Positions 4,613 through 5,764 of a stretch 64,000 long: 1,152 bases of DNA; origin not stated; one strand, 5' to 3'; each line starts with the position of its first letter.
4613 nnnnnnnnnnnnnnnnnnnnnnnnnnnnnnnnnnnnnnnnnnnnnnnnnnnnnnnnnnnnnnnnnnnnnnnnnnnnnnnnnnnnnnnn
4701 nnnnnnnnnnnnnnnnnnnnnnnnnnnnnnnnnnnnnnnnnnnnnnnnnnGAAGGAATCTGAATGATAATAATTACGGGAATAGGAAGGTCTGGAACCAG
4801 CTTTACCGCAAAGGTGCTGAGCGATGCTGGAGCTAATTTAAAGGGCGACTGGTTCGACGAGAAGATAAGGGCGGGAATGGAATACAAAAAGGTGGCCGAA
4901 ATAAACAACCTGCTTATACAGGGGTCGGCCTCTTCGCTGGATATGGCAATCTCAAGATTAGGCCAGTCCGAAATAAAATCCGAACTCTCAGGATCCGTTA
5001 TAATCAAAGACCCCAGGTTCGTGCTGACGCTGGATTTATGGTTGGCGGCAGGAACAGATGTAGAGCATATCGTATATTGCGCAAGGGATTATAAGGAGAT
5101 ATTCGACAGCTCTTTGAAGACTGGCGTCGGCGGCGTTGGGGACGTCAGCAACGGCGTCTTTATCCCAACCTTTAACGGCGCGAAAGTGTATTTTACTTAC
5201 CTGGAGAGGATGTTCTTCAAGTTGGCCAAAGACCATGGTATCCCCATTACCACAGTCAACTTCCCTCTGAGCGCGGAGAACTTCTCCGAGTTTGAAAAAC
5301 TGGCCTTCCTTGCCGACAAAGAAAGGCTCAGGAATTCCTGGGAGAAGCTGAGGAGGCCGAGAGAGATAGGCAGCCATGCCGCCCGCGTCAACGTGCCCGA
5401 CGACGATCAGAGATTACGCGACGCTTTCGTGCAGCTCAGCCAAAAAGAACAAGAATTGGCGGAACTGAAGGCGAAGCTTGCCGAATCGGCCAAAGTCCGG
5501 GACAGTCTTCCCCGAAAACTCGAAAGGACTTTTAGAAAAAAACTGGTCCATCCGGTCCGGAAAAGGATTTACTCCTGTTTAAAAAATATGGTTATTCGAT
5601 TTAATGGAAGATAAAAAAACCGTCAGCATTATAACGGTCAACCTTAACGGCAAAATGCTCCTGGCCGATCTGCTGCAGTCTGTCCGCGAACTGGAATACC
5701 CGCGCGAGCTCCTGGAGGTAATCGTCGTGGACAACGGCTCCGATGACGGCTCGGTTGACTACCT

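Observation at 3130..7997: Three different sugar-modifying enzymes in the glycan locus share a C-terminal coiled-coil plus basic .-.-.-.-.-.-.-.-[KR]-K tail (WbdD-like chain-terminator architecture?)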

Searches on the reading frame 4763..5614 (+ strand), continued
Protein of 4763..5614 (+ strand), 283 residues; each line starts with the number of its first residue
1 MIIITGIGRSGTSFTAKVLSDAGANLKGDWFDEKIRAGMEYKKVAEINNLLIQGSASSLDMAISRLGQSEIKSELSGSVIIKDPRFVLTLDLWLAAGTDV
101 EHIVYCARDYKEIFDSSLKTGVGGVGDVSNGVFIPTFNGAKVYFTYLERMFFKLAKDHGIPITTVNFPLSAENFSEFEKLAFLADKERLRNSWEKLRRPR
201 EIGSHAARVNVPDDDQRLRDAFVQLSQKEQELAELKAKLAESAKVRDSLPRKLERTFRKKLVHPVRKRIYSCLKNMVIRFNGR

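Call 79: list_cluster_members(proteins=[P0004, P0007, P0011, P0130, P0131, P0145, P0142, P0002, P0006, window:3130-3963:-])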
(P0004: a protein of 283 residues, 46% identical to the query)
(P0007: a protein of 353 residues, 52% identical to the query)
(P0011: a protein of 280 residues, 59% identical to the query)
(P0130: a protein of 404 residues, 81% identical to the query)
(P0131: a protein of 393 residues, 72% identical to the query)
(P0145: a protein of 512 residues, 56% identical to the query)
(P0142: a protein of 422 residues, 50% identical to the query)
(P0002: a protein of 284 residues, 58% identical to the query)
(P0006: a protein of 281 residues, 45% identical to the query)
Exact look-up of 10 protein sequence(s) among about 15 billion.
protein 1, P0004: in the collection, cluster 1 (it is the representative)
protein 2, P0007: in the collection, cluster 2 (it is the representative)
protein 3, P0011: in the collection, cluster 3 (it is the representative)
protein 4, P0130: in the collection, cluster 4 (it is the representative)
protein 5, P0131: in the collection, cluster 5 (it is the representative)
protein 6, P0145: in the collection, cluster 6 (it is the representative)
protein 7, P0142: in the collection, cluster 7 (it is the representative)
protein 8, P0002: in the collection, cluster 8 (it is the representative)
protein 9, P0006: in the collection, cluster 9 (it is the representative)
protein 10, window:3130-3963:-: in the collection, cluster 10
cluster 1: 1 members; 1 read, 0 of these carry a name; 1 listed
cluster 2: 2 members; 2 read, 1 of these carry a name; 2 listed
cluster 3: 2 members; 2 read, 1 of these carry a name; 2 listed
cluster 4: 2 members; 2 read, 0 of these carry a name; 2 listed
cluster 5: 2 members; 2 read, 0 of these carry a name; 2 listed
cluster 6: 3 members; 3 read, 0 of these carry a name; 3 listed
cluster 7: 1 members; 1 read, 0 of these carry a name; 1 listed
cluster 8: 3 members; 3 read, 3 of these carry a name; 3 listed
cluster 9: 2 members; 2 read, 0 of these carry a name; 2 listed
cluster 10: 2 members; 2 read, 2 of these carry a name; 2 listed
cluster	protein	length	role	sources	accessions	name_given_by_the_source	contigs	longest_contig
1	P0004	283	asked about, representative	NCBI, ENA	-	-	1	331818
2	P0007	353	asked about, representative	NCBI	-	-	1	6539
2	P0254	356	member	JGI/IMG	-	hypothetical protein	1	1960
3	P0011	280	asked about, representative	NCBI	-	-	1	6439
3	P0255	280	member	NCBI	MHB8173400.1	MAG: class I SAM-dependent methyltransferase [Nitrospirota bacterium]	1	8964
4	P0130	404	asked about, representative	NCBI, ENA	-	-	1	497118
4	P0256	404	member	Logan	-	-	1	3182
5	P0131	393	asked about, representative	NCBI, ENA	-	-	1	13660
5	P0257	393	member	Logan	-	-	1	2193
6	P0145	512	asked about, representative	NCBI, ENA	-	-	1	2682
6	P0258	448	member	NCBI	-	-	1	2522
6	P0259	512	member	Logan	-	-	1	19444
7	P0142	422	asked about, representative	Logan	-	-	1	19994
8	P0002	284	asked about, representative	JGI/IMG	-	hypothetical protein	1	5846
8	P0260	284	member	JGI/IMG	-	hypothetical protein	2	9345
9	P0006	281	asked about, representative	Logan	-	-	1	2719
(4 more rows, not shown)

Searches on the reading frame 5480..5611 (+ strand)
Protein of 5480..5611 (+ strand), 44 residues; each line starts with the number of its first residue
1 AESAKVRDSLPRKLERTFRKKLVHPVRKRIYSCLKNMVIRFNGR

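Call 27: search_protein_representatives(alignment_id=A2)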
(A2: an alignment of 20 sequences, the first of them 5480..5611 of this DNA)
Query: 20 sequences, 38 profile positions. Proteins with E-value up to 0.001 (for the whole library): 9; up to 1e-10: 0; up to 1e-30: 0. The best 9 are listed.
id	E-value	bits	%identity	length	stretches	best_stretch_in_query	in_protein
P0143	8.8e-10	53.7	-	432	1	1-37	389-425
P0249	8.2e-09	50.6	-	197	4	2-18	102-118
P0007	8.7e-09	50.5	-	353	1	1-36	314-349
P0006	1.0e-08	50.2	-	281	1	1-35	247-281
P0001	3.2e-08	48.7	-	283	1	2-37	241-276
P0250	2.1e-06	42.8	-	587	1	1-30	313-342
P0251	4.8e-06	41.7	-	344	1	3-31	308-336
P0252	6.3e-06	41.3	-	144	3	2-18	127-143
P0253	1.7e-04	36.7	-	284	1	6-31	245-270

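Call 47: search_protein_families(library=pfam, proteins=[P0251, P0253, P0250], max_evalue=0.1)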
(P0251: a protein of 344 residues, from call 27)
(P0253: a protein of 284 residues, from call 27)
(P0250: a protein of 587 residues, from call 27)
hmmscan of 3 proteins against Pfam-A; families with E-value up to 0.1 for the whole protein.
P0251 (344 aa): 1 family
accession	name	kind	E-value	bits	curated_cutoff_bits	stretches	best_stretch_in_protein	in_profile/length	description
PF13469.12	Sulfotransfer_3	-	0.079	13.6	27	0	5-33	2-22/216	Sulfotransferase family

P0253 (284 aa): 18 families
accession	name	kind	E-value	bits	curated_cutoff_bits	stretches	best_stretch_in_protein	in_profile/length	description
PF08241.18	Methyltransf_11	-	9.8e-25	87.5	21.2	1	32-128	1-95/95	Methyltransferase domain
PF13649.12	Methyltransf_25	-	1.3e-23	84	27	1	31-124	1-97/97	Methyltransferase domain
PF13847.12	Methyltransf_31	-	7.3e-22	78.1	27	1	28-137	4-114/145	Methyltransferase domain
PF13489.12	Methyltransf_23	-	6.2e-13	49.2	27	1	22-135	17-123/164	Methyltransferase domain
PF08242.18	Methyltransf_12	-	1.1e-11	45.7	30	1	32-126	1-98/98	Methyltransferase domain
PF01209.24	Ubie_methyltran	-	3.6e-10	40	20.1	1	29-142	49-166/233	ubiE/COQ5 methyltransferase family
PF02353.26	CMAS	-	1.5e-08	34.7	27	1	29-137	64-173/273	Mycolic acid cyclopropane synthetase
PF03141.22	Methyltransf_29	-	7.9e-07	28.5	23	1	7-141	96-231/506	Putative S-adenosyl-L-methionine-dependent methyltransferase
PF03291.22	mRNA_G-N7_MeTrfase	-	5.1e-06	26.3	26.6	1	27-168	61-209/315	mRNA (guanine-N(7))-methyltransferase domain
PF05175.20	MTS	-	5.2e-06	26.6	23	1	27-128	31-138/170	Methyltransferase small domain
PF08003.17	Methyltransf_9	-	2.7e-05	23.8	23.8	1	28-141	116-228/315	Protein of unknown function (DUF1698)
PF05724.17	TPMT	-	0.00035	20.7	26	1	14-172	24-195/218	Thiopurine S-methyltransferase (TPMT)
PF05148.21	Methyltransf_8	-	0.00058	20.2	27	1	74-129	105-157/219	Hypothetical methyltransferase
PF06325.19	PrmA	-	0.00076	19.5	22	1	26-129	160-259/296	Ribosomal protein L11 methyltransferase (PrmA)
PF01728.25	FtsJ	-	0.0008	19.8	24.1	1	25-68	19-65/181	FtsJ-like methyltransferase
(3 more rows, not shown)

P0250 (587 aa): 3 families
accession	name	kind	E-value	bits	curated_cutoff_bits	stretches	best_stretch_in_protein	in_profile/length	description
PF00685.33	Sulfotransfer_1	-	1.3e-09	38.3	22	1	346-574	2-244/255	Sulfotransferase domain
PF13469.12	Sulfotransfer_3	-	2.6e-05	25.1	27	0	6-46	3-43/216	Sulfotransferase family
PF03567.20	Sulfotransfer_2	-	0.0046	17.5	22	1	343-434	6-96/252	Sulfotransferase family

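Call 64: find_encoding_contigs(protein=P0253, flank=10000, max_places=2)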
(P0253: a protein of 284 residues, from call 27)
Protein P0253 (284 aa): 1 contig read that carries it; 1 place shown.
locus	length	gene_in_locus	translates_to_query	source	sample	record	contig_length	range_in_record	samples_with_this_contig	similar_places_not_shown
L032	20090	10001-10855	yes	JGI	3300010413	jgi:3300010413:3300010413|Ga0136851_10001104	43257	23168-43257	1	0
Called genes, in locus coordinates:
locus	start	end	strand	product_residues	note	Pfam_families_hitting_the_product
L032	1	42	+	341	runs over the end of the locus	PF01075:Glyco_transf_9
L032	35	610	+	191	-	PF08645:PNK3P, PF12710:HAD (faint), PF13344:Hydrolase_6 (weak), PF13419:HAD_2 (faint), PF00702:Hydrolase (weak), PF13242:Hydrolase_like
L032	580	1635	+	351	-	PF01075:Glyco_transf_9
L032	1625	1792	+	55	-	PF03966:Trm112p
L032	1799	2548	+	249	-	PF00535:Glycos_transf_2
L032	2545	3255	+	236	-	PF13578:Methyltransf_24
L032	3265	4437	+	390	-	PF01075:Glyco_transf_9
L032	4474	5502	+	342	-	PF13692:Glyco_trans_1_4, PF00534:Glycos_transf_1 (weak), PF13524:Glyco_trans_1_2 (weak)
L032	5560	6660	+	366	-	PF13439:Glyco_transf_4, PF13579:Glyco_trans_4_4, PF00534:Glycos_transf_1, PF13692:Glyco_trans_1_4, PF13524:Glyco_trans_1_2 (weak)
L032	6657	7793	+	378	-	PF13439:Glyco_transf_4, PF13579:Glyco_trans_4_4 (weak), PF20706:GT4-conflict, PF00534:Glycos_transf_1, PF13692:Glyco_trans_1_4, PF13524:Glyco_trans_1_2 (weak)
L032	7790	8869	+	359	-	PF01697:Glyco_transf_92 (weak)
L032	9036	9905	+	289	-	-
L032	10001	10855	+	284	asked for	PF03141:Methyltransf_29 (weak), PF13489:Methyltransf_23, PF01209:Ubie_methyltran, PF02353:CMAS, PF13847:Methyltransf_31, PF08241:Methyltransf_11, PF08242:Methyltransf_12, PF13649:Methyltransf_25, +2 more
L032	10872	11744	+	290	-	-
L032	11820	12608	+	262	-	-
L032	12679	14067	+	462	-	PF00534:Glycos_transf_1, PF13692:Glyco_trans_1_4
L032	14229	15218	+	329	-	PF00294:PfkB, PF08543:Phos_pyr_kin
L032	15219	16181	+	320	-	PF01073:3Beta_HSD, PF01370:Epimerase, PF02719:Polysacc_synt_2, PF04321:RmlD_sub_bind, PF05368:NmrA (weak), PF07993:NAD_binding_4, PF13460:NAD_binding_10 (weak), PF16363:GDP_Man_Dehyd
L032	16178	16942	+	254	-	PF02348:CTP_transf_3, PF12804:NTP_transf_3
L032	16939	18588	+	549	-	PF06418:CTP_synth_N, PF00117:GATase, PF07722:Peptidase_C26 (faint)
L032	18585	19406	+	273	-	PF00793:DAHP_synth_1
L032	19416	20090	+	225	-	?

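Call 65: find_encoding_contigs(protein=P0251, flank=10000, max_places=2)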
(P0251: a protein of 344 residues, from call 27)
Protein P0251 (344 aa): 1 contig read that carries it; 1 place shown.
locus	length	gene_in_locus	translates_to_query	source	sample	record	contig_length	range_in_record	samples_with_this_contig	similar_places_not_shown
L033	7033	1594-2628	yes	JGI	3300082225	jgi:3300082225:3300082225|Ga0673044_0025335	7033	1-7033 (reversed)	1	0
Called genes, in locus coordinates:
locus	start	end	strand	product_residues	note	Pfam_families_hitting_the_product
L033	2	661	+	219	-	?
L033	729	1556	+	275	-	-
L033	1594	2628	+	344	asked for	-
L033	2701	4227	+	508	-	-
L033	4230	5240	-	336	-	PF13692:Glyco_trans_1_4, PF13524:Glyco_trans_1_2 (faint), PF00534:Glycos_transf_1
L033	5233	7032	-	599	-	?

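Call 74: search_protein_families(library=pfam, proteins=[L032:7790-8866:+, L032:12679-14064:+], max_evalue=0.01)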
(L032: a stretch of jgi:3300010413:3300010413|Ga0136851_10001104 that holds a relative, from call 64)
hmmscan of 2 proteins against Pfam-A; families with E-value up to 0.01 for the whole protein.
L032:7790-8866:+ (359 aa): 3 families
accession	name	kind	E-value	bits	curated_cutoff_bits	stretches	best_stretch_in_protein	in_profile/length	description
PF13704.12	Glyco_tranf_2_4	-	4e-15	56.5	27.5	1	10-99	1-87/98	Glycosyl transferase family 2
PF01697.33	Glyco_transf_92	-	3.4e-06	27.3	23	1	6-109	7-124/249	Glycosyltransferase family 92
PF08461.16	HTH_12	-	0.0024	18.2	21.4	0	8-36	23-51/66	Ribonuclease R winged-helix domain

L032:12679-14064:+ (462 aa): 2 families
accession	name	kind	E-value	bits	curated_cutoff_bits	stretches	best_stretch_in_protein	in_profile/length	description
PF13692.12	Glyco_trans_1_4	-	1.2e-12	48.7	27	1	224-357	1-141/142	Glycosyl transferases group 1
PF00534.26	Glycos_transf_1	-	2.5e-11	43.9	26.4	1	220-367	11-167/172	Glycosyl transferases group 1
